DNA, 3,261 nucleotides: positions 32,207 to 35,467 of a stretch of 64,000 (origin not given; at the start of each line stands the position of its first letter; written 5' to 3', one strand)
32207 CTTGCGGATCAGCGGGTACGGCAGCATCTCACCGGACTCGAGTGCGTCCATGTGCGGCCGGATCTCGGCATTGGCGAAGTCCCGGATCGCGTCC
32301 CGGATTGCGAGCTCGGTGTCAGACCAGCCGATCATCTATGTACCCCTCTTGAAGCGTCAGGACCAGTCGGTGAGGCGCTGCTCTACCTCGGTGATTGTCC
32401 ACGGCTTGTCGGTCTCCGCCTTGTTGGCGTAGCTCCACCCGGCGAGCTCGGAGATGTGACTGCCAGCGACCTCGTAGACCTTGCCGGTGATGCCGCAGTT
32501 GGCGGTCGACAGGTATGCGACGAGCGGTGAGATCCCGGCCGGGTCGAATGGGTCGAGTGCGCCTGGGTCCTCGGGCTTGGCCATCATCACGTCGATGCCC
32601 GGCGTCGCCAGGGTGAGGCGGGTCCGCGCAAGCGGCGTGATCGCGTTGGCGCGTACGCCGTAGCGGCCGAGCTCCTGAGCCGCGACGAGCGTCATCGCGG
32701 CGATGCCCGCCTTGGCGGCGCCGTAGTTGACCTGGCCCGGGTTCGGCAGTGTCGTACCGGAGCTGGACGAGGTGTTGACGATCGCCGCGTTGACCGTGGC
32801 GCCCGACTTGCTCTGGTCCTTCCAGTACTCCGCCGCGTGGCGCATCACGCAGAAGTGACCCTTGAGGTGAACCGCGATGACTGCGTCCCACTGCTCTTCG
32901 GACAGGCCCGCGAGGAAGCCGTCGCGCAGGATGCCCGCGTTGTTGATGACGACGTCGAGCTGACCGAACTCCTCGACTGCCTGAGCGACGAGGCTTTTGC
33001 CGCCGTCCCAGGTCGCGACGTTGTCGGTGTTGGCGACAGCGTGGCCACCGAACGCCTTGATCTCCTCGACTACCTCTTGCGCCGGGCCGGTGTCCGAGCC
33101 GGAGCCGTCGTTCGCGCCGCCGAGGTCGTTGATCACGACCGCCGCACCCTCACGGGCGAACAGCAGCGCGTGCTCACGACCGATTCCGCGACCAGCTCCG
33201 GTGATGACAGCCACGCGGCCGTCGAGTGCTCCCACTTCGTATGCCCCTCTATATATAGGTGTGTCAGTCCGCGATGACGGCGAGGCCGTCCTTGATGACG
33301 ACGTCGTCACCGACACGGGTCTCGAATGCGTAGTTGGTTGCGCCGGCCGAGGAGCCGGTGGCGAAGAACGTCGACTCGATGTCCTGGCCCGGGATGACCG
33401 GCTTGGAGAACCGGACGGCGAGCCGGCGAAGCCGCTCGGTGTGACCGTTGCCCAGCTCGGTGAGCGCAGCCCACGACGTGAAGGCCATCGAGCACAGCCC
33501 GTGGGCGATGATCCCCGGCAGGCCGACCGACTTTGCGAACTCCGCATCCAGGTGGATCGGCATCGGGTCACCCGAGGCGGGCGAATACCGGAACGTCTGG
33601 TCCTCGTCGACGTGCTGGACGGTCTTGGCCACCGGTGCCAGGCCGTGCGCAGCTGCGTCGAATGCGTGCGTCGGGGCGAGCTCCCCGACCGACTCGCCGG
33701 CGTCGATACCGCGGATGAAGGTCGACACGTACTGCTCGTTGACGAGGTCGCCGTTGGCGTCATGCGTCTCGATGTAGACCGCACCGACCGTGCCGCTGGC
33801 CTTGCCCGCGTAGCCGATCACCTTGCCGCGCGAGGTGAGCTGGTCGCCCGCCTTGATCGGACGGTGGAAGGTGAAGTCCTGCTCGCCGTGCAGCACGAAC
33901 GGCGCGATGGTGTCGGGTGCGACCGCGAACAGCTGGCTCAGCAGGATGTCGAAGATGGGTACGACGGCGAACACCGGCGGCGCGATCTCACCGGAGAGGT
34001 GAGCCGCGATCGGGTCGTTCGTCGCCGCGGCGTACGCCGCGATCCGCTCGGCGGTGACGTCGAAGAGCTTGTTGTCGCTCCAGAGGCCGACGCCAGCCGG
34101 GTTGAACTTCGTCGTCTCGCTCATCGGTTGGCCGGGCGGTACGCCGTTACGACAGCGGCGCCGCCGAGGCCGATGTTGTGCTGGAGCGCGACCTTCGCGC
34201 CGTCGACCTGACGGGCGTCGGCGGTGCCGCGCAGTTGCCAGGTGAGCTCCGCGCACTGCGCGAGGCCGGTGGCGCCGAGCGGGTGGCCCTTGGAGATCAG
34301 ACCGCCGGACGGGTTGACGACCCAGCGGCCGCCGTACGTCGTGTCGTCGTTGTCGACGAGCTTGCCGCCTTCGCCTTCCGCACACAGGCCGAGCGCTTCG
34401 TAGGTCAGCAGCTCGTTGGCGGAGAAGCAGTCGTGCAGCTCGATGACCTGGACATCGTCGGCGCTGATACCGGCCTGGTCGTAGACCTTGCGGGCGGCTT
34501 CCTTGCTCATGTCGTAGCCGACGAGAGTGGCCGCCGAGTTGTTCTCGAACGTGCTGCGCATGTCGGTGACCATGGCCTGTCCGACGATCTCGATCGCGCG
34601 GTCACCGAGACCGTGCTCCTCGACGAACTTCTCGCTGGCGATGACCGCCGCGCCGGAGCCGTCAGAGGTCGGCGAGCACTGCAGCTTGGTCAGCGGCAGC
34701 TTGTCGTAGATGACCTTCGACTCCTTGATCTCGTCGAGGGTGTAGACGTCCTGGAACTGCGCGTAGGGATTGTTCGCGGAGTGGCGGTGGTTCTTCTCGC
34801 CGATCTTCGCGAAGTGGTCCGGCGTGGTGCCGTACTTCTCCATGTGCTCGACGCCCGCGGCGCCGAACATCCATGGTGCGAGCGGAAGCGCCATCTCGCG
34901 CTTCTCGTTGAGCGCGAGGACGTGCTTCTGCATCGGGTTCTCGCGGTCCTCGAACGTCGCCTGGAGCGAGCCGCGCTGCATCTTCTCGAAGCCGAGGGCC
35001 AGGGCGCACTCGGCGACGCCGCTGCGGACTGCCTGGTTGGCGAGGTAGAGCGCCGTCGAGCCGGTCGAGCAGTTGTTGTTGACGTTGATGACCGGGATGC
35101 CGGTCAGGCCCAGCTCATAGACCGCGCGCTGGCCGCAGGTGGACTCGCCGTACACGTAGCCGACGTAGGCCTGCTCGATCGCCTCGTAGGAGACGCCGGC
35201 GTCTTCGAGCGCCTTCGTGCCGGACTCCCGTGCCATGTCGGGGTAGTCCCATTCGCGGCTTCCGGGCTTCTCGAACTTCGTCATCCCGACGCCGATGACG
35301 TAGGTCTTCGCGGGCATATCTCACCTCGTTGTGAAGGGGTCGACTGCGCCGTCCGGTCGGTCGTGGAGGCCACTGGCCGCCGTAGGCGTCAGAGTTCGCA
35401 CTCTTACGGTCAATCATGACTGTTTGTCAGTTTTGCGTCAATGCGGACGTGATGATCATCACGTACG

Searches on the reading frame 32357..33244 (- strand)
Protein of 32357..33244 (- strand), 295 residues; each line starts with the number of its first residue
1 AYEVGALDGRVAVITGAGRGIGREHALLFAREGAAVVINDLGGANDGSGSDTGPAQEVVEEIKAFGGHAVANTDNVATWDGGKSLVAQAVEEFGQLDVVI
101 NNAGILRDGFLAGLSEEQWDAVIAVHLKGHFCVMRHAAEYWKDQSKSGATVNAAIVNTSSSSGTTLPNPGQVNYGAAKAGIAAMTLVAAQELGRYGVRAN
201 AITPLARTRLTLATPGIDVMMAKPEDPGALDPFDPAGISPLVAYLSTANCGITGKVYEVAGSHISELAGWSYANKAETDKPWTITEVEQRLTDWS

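Call 52: search_protein_families(library=pfam, proteins=[window:32357-33244:-], max_evalue=0.001)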
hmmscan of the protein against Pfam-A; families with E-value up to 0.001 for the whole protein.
window:32357-33244:- (295 aa): 3 families
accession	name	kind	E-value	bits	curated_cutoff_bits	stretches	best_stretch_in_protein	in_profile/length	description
PF00106.31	adh_short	-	1.6e-39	135.9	26.6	1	10-204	1-179/195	short chain dehydrogenase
PF13561.12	adh_short_C2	-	2.5e-34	119.4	27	1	16-259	1-231/236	Enoyl-(Acyl carrier protein) reductase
PF08659.16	KR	-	7.1e-12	46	22.6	1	13-184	4-159/180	KR domain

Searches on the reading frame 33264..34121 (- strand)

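Call 92: search_protein_families(library=pfam, proteins=[window:33264-34121:-], max_evalue=0.01)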
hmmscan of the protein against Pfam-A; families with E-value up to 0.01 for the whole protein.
window:33264-34121:- (285 aa): 3 families
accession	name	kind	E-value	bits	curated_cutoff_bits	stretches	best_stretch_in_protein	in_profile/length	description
PF01575.25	MaoC_dehydratas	-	8.2e-25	87.2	27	1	159-270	6-117/123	MaoC like domain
PF13452.11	FAS1_DH_region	-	1e-14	55.2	22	1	11-120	3-120/132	FAS1-like, dehydratase domain region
PF22622.2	MFE-2_hydrat-2_N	-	3.4e-10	40.2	27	1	47-138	34-130/130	MFE-2 hydratase 2 N-terminal domain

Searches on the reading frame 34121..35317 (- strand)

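Call 52: search_protein_families(library=pfam, proteins=[window:34121-35317:-], max_evalue=0.001)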
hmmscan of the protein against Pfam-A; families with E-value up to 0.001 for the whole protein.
window:34121-35317:- (398 aa): 5 families
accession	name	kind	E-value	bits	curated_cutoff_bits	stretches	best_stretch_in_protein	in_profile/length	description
PF22691.2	Thiolase_C_1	-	3e-38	131.2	28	1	265-388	15-136/144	Thiolase C-terminal domain-like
PF00108.29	Thiolase_N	-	3.2e-21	76.3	26.4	1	6-229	2-259/260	Thiolase, N-terminal domain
PF02803.24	Thiolase_C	-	9.4e-13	48.3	27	1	273-363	26-98/123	Thiolase, C-terminal domain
PF00109.32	ketoacyl-synt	-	1e-06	29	20.8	1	36-116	132-207/252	Beta-ketoacyl synthase, N-terminal domain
PF08545.16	ACP_syn_III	-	0.00027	21.2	24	0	78-115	2-39/80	3-Oxoacyl-[acyl-carrier-protein (ACP)] synthase III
